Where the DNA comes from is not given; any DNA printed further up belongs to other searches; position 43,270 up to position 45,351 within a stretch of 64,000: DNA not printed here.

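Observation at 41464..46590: DmpF/DmpG-like dehydrogenase-aldolase pair, an ALS/YerE-like ThDP enzyme and an aminotransferase embedded in a glycan locus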

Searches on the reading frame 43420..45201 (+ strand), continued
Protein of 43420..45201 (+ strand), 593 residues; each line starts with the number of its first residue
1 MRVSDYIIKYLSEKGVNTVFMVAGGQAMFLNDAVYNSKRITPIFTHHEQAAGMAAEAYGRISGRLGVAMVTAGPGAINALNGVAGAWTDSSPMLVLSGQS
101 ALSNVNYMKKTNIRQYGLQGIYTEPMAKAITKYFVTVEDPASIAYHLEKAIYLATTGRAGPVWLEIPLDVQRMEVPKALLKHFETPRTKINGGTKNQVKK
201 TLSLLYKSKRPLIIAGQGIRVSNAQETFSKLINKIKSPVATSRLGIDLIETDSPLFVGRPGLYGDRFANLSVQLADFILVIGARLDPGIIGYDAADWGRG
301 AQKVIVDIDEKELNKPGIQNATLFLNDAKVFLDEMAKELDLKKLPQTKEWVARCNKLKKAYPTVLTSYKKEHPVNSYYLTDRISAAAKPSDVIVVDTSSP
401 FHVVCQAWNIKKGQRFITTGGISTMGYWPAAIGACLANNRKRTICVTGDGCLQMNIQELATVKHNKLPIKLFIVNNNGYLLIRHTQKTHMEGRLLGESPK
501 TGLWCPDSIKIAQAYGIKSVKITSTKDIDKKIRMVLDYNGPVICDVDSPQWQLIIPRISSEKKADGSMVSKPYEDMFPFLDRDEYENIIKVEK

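Call 25: find_related_loci(query=A1, collection=genome_contigs, flank=10000)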
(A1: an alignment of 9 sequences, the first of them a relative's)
Query A1 (593 aa) in genome_contigs; peptide patterns used: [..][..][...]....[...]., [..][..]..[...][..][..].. (x = any residue, [..] = any of these).
600 stretches matched a pattern (row limit reached: there are more); 594 encode a relative of the query (tblastn E <= 1e-3); the best 80 are kept; 80 distinct loci.
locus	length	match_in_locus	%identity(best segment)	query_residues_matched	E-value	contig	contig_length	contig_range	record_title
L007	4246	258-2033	64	1-591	0e+0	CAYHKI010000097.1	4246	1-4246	MAG TPA_asm: uncultured Gammaproteobacteria bacterium isolate ERP119705_co13_618 genome assembly, contig: NODE_26717_len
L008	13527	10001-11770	63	1-588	0e+0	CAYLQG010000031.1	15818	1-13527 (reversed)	MAG TPA_asm: uncultured Gammaproteobacteria bacterium isolate binchicken_co54_478 genome assembly, contig: NODE_6617_len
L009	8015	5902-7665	62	1-586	0e+0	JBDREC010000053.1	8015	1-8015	MAG: Pseudomonadota bacterium isolate MEGAHIT-group-1.295 k141_6479346, whole genome shotgun sequence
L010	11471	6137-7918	64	1-593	0e+0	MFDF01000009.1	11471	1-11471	MAG: Candidatus Daviesbacteria bacterium RIFCSPHIGHO2_12_FULL_37_16 rifcsphigho2_12_scaffold_23602, whole genome shotgun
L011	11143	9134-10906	61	1-589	0e+0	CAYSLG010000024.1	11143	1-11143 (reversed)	MAG TPA_asm: uncultured Gammaproteobacteria bacterium isolate binchicken_co251_965 genome assembly, contig: NODE_8240_le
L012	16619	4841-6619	61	1-592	0e+0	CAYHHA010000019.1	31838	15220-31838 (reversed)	MAG TPA_asm: uncultured Gammaproteobacteria bacterium isolate ERP119702_co3_129 genome assembly, contig: NODE_776_length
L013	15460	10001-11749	59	1-582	0e+0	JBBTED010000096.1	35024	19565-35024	MAG: Candidatus Firestonebacteria bacterium isolate H52-bin162_1 H52_bin162_1_000000000096, whole genome shotgun sequenc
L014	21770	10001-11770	58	1-590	0e+0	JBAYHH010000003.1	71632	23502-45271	MAG: Candidatus Magasanikiibacteriota bacterium isolate SO_2016_GW1_145 scaffold00826_OW334_2016, whole genome shotgun s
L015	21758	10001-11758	58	1-584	0e+0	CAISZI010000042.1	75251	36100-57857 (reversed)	Candidatus Wirthbacteria bacterium isolate AlinenLipids_bin-4622 genome assembly, contig: bin-4622:42/66, whole genome s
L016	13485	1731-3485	57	1-584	0e+0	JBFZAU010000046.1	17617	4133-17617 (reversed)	MAG: Candidatus Omnitrophota bacterium isolate PPR_0475 PPR_0475.fa_k121_903973, whole genome shotgun sequence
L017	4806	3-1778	57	3-592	0e+0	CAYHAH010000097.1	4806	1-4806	MAG TPA_asm: uncultured bacterium isolate ERP119294_co2_508 genome assembly, contig: k141_3124971, whole genome shotgun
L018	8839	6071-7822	57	1-584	0e+0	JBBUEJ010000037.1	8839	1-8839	MAG: Patescibacteria group bacterium isolate H51-bin093_1 H51_bin093_1_000000000037, whole genome shotgun sequence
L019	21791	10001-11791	57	1-593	0e+0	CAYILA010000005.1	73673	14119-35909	MAG TPA_asm: uncultured Candidatus Saccharibacteria bacterium isolate ERP119705_co24_1018 genome assembly, contig: NODE_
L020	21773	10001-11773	56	1-589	0e+0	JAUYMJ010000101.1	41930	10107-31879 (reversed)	MAG: bacterium isolate C24_metabat.bin.81 C24_k141_566285, whole genome shotgun sequence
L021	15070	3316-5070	58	1-584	0e+0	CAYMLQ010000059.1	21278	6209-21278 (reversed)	MAG TPA_asm: uncultured Lentisphaeraceae bacterium isolate SRP272421_co3_474 genome assembly, contig: NODE_5575_length_2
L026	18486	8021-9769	56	1-584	0e+0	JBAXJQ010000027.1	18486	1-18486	MAG: Candidatus Falkowbacteria bacterium isolate ELA379 MAG379_27, whole genome shotgun sequence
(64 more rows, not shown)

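Call 29: find_encoding_contigs(protein=P0003, flank=10000, max_places=1)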
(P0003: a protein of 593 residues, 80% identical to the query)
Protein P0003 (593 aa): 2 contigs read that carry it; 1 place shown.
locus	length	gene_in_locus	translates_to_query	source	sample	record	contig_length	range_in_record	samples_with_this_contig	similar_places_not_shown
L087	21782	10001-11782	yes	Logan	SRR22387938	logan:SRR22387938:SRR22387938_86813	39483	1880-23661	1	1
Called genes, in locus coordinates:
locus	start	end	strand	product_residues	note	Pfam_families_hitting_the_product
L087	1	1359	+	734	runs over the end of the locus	-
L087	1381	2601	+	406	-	PF00155:Aminotran_1_2 (weak), PF01041:DegT_DnrJ_EryC1, PF01053:Cys_Met_Meta_PP, PF01212:Beta_elim_lyase (faint)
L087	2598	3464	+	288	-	PF01370:Epimerase, PF04321:RmlD_sub_bind, PF16363:GDP_Man_Dehyd (faint)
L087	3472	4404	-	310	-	PF00535:Glycos_transf_2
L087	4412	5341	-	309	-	PF02779:Transket_pyr, PF02780:Transketolase_C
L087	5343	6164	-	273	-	PF00456:Transketolase_N, PF13292:DXP_synthase_N (weak)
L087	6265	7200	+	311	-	PF00535:Glycos_transf_2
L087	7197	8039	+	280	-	PF11974:bMG3 (weak), PF13620:CarboxypepD_reg (weak)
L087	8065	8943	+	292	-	PF01118:Semialdhyde_dh (weak), PF09290:AcetDehyd-dimer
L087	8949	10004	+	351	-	PF00682:HMGL-like, PF07836:DmpG_comm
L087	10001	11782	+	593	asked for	PF02776:TPP_enzyme_N, PF00205:TPP_enzyme_M, PF02775:TPP_enzyme_C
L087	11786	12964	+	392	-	PF00155:Aminotran_1_2, PF01053:Cys_Met_Meta_PP (weak)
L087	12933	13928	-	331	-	PF01073:3Beta_HSD, PF01370:Epimerase, PF02719:Polysacc_synt_2, PF04321:RmlD_sub_bind, PF05368:NmrA (faint), PF13460:NAD_binding_10 (weak), PF16363:GDP_Man_Dehyd, PF07993:NAD_binding_4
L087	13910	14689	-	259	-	PF00483:NTP_transferase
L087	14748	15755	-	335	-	PF00106:adh_short (weak), PF01073:3Beta_HSD, PF01370:Epimerase, PF02719:Polysacc_synt_2, PF04321:RmlD_sub_bind, PF16363:GDP_Man_Dehyd, PF07993:NAD_binding_4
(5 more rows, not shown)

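Call 30: find_encoding_contigs(protein=P0008, flank=10000, max_places=1)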
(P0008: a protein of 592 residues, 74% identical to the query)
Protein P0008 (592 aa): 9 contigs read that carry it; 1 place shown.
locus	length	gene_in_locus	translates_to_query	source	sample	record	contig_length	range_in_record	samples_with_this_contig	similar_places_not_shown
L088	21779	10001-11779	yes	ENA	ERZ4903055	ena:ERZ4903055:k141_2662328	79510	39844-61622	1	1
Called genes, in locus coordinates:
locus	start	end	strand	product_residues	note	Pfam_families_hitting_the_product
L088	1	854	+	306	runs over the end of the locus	PF00535:Glycos_transf_2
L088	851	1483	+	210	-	PF01041:DegT_DnrJ_EryC1, PF00155:Aminotran_1_2 (weak), PF01053:Cys_Met_Meta_PP (weak)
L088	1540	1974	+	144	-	PF01041:DegT_DnrJ_EryC1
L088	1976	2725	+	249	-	PF13489:Methyltransf_23, PF13847:Methyltransf_31, PF08241:Methyltransf_11, PF08242:Methyltransf_12, PF13649:Methyltransf_25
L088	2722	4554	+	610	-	PF09594:GT87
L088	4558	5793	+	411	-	PF13231:PMT_2 (weak)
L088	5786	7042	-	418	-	PF01041:DegT_DnrJ_EryC1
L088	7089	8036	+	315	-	PF00535:Glycos_transf_2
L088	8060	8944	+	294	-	PF01118:Semialdhyde_dh (faint), PF09290:AcetDehyd-dimer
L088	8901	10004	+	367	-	PF00682:HMGL-like, PF07836:DmpG_comm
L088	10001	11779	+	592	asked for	PF02776:TPP_enzyme_N, PF00205:TPP_enzyme_M, PF02775:TPP_enzyme_C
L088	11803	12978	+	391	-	PF00155:Aminotran_1_2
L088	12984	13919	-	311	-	PF00294:PfkB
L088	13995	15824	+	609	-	PF02776:TPP_enzyme_N, PF00205:TPP_enzyme_M, PF02775:TPP_enzyme_C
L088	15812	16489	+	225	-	PF01370:Epimerase (weak), PF00106:adh_short, PF13561:adh_short_C2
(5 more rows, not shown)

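Call 31: find_encoding_contigs(protein=P0002, flank=10000, max_places=1)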
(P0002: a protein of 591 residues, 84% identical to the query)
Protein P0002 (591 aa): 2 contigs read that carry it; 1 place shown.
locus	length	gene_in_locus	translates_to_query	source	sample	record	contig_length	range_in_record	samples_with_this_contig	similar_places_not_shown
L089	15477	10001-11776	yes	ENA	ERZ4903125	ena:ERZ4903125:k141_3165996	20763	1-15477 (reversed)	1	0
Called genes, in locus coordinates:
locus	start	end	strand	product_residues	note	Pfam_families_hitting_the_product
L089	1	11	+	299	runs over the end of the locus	PF02779:Transket_pyr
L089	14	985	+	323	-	PF04321:RmlD_sub_bind, PF01073:3Beta_HSD, PF01370:Epimerase, PF02719:Polysacc_synt_2, PF16363:GDP_Man_Dehyd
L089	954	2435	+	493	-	PF00300:His_Phos_1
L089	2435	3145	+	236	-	PF00535:Glycos_transf_2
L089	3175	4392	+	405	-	PF01212:Beta_elim_lyase (faint), PF00155:Aminotran_1_2 (faint), PF01041:DegT_DnrJ_EryC1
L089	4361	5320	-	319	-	PF00535:Glycos_transf_2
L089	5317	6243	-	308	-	PF02779:Transket_pyr, PF02780:Transketolase_C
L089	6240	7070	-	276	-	PF13292:DXP_synthase_N (faint), PF00456:Transketolase_N, PF09364:XFP_N (weak)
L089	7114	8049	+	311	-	PF00535:Glycos_transf_2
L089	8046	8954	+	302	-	PF01118:Semialdhyde_dh (weak), PF09290:AcetDehyd-dimer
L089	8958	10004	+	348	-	PF00682:HMGL-like, PF07836:DmpG_comm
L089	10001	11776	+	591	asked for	PF02776:TPP_enzyme_N, PF00205:TPP_enzyme_M, PF02775:TPP_enzyme_C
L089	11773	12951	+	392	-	PF00155:Aminotran_1_2, PF01053:Cys_Met_Meta_PP (weak)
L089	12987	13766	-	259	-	PF03328:HpcH_HpaI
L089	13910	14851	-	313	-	PF04321:RmlD_sub_bind, PF01370:Epimerase, PF16363:GDP_Man_Dehyd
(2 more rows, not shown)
